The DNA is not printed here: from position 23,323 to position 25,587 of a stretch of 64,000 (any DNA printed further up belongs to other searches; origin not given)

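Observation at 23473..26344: Divergently arranged FAAL-ACP didomain protein and DUF374 acyltransferase: candidate dedicated lipid-acylation module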

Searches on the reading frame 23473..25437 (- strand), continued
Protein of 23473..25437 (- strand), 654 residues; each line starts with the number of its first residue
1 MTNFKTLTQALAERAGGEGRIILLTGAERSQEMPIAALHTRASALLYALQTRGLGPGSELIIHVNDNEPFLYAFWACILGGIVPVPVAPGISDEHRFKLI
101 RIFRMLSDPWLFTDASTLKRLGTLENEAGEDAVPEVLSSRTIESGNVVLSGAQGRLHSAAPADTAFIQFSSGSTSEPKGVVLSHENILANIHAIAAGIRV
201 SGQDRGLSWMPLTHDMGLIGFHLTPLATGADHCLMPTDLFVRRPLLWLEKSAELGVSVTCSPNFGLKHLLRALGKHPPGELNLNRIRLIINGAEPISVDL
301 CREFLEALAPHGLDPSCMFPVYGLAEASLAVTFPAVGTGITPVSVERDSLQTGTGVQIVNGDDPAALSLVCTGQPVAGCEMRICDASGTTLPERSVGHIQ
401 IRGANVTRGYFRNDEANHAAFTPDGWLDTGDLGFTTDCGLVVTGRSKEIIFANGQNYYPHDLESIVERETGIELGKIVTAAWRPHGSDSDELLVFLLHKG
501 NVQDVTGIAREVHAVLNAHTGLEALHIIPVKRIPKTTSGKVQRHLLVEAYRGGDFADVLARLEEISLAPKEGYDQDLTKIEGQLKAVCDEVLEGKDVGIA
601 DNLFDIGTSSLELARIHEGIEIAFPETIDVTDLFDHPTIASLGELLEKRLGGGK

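Call 15: find_related_loci(query=A1, collection=genome_contigs, flank=10000)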
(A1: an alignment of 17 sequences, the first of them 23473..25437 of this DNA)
Query A1 (654 aa) in genome_contigs; peptide patterns used: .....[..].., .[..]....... (x = any residue, [..] = any of these).
599 stretches matched a pattern (row limit reached: there are more); 592 encode a relative of the query (tblastn E <= 1e-3); the best 80 are kept; 80 distinct loci.
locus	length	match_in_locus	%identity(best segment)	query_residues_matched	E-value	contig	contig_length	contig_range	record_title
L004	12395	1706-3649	49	3-650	0e+0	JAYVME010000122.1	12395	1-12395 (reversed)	MAG: Betaproteobacteria bacterium isolate GL58_Down_metabat_138_sub GL58_Down_metabat_138_sub_121, whole genome shotgun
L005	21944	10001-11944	51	6-651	0e+0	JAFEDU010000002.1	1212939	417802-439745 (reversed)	MAG: Proteobacteria bacterium isolate SZAS-89 LIN-502__2__length-1212939, whole genome shotgun sequence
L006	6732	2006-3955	49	1-650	0e+0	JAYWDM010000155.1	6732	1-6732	MAG: Betaproteobacteria bacterium isolate GL95_UP_metabat_55_sub GL95_UP_metabat_55_sub_154, whole genome shotgun sequen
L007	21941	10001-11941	51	4-650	0e+0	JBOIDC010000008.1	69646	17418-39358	MAG: Gammaproteobacteria bacterium isolate SD8036_metabat2.bin.3 NODE_119_length_69646_cov_1.927746, whole genome shotgu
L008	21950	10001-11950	50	1-650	0e+0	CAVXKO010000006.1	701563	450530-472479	MAG: uncultured Gammaproteobacteria bacterium isolate MFD02979.bin.2.183 genome assembly, contig: contig_34817, whole ge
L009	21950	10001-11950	50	1-650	0e+0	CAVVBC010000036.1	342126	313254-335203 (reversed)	MAG: uncultured Gammaproteobacteria bacterium isolate MFD09730.bin.3.255 genome assembly, contig: contig_7419, whole gen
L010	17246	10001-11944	46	1-650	0e+0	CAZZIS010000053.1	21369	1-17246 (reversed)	MAG TPA_asm: uncultured Thioalkalispiraceae bacterium isolate SRP128015_co1_108 genome assembly, contig: NODE_3274_lengt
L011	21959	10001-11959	51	1-653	0e+0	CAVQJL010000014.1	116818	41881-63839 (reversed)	MAG: uncultured Gammaproteobacteria bacterium isolate MFD09779.bin.2.255 genome assembly, contig: contig_80497, whole ge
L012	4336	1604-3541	49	6-651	0e+0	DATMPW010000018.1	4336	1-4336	MAG TPA_asm: Steroidobacteraceae bacterium isolate SMAG_U12912 k141_3144302, whole genome shotgun sequence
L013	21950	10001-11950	50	1-650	0e+0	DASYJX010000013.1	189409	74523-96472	MAG TPA_asm: Steroidobacteraceae bacterium isolate SMAG_U4306 k141_917329, whole genome shotgun sequence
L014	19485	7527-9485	49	1-653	0e+0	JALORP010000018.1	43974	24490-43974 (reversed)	MAG: Steroidobacteraceae bacterium isolate Prado184 scaffold_303, whole genome shotgun sequence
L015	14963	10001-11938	50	6-651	0e+0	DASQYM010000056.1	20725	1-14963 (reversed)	MAG TPA_asm: Steroidobacteraceae bacterium isolate SMAG_U11065 k141_11249, whole genome shotgun sequence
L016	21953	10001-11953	50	1-651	0e+0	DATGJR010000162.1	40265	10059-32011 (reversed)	MAG TPA_asm: Steroidobacteraceae bacterium isolate SMAG_U9838 k141_1213140, whole genome shotgun sequence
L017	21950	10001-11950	46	1-650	0e+0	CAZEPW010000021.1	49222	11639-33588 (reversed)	MAG TPA_asm: uncultured Thioalkalispiraceae bacterium isolate SRP128015_co3_248 genome assembly, contig: NODE_450_length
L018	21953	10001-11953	49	1-651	0e+0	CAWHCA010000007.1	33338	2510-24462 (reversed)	MAG: uncultured Gammaproteobacteria bacterium isolate MFD00905.bin.3.330 genome assembly, contig: contig_22862, whole ge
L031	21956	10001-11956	49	3-654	0e+0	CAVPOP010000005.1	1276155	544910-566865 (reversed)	MAG: uncultured Gammaproteobacteria bacterium isolate MFD00031.bin.1.58 genome assembly, contig: contig_7946, whole geno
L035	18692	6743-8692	48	1-649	0e+0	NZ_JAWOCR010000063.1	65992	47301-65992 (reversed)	MAG: Thiohalophilus sp. isolate BLK5-1.bin.48 k191_2082963, whole genome shotgun sequence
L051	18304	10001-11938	49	1-648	0e+0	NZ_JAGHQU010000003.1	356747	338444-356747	Endozoicomonas sp. G2_2 NODE_3_length_356747_cov_31.718044, whole genome shotgun sequence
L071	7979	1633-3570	47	4-652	0e+0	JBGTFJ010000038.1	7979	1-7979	MAG: Burkholderiales bacterium isolate JTS-RE189 k141_5262228, whole genome shotgun sequence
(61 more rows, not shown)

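Call 18: search_protein_families(library=pfam, proteins=[L005:8676-9986:+, L005:8078-8764:-, L005:7344-8081:-, L005:4415-7090:-, L013:8682-9986:+, L035:5419-6732:+, L035:4730-5377:-, L051:8663-9985:+, L031:9303-9983:-, L008:8031-8951:+])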
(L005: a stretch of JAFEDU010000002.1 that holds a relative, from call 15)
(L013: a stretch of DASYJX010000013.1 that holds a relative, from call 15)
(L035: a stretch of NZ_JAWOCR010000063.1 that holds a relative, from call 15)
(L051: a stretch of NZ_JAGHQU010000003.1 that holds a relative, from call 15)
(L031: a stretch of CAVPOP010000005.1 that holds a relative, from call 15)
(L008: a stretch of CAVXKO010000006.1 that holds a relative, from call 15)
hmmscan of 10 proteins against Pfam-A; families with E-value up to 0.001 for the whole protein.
L005:8676-9986:+ (436 aa): 1 family
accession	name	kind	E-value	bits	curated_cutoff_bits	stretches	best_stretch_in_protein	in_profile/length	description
PF00067.27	p450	-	1.6e-82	278.1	22.8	2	204-414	228-441/462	Cytochrome P450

L005:8078-8764:- (228 aa): 0 families

L005:7344-8081:- (245 aa): 1 family
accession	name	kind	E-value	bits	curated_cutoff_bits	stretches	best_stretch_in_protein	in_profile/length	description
PF04028.18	DUF374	-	4.6e-20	71.4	26.8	1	92-159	3-69/69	Domain of unknown function (DUF374)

L005:4415-7090:- (891 aa): 9 families
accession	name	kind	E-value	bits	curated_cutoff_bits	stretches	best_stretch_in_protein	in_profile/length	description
PF00563.25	EAL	-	1.5e-60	205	31.3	1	650-882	6-236/236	EAL domain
PF00990.26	GGDEF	-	9.2e-42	143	23.8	1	467-624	1-161/161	Diguanylate cyclase, GGDEF domain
PF08447.18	PAS_3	-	4.1e-31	107.5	25.6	2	232-318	2-88/89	PAS fold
PF08448.16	PAS_4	-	6.1e-29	100.9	23.1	2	344-458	2-110/110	PAS fold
PF13426.13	PAS_9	-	8.5e-24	84.3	27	2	348-455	2-103/103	PAS domain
PF00989.32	PAS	-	3e-21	76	22.6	2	343-453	7-113/113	PAS fold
PF13188.13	PAS_8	-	5.7e-10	39.2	21.8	1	343-398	7-59/65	PAS domain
PF01590.32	GAF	-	8.6e-06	26.8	22.4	1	53-193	2-131/133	GAF domain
PF12860.13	PAS_7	-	0.00072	20.1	27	0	343-458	1-112/115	PAS fold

L013:8682-9986:+ (434 aa): 1 family
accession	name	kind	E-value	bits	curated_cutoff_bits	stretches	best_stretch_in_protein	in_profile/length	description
PF00067.27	p450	-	1.4e-74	252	22.8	1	21-408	19-438/462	Cytochrome P450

L035:5419-6732:+ (437 aa): 1 family
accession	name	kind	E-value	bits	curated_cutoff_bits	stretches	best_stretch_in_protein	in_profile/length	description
PF00067.27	p450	-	7.5e-85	285.9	22.8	2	195-430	214-458/462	Cytochrome P450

L035:4730-5377:- (215 aa): 1 family
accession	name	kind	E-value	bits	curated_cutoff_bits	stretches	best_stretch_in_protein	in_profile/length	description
PF01648.25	ACPS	-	5.2e-09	36.6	25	1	108-172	1-78/111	4'-phosphopantetheinyl transferase superfamily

L051:8663-9985:+ (440 aa): 1 family
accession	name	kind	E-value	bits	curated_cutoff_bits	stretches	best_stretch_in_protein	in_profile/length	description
PF00067.27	p450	-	2.6e-66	224.7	22.8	1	37-427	28-452/462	Cytochrome P450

L031:9303-9983:- (226 aa): 1 family
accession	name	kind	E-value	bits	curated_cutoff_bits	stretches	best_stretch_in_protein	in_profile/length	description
PF01648.25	ACPS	-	5.7e-07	30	25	1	116-178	1-77/111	4'-phosphopantetheinyl transferase superfamily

L008:8031-8951:+ (306 aa): 2 families
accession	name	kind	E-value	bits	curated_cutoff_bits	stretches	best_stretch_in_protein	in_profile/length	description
PF01545.26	Cation_efflux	-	3.7e-45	154.6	26.6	1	25-217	4-198/198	Cation efflux family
PF16916.11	ZT_dimer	-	1.7e-09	38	26.7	1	228-295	8-76/78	Dimerisation domain of Zinc Transporter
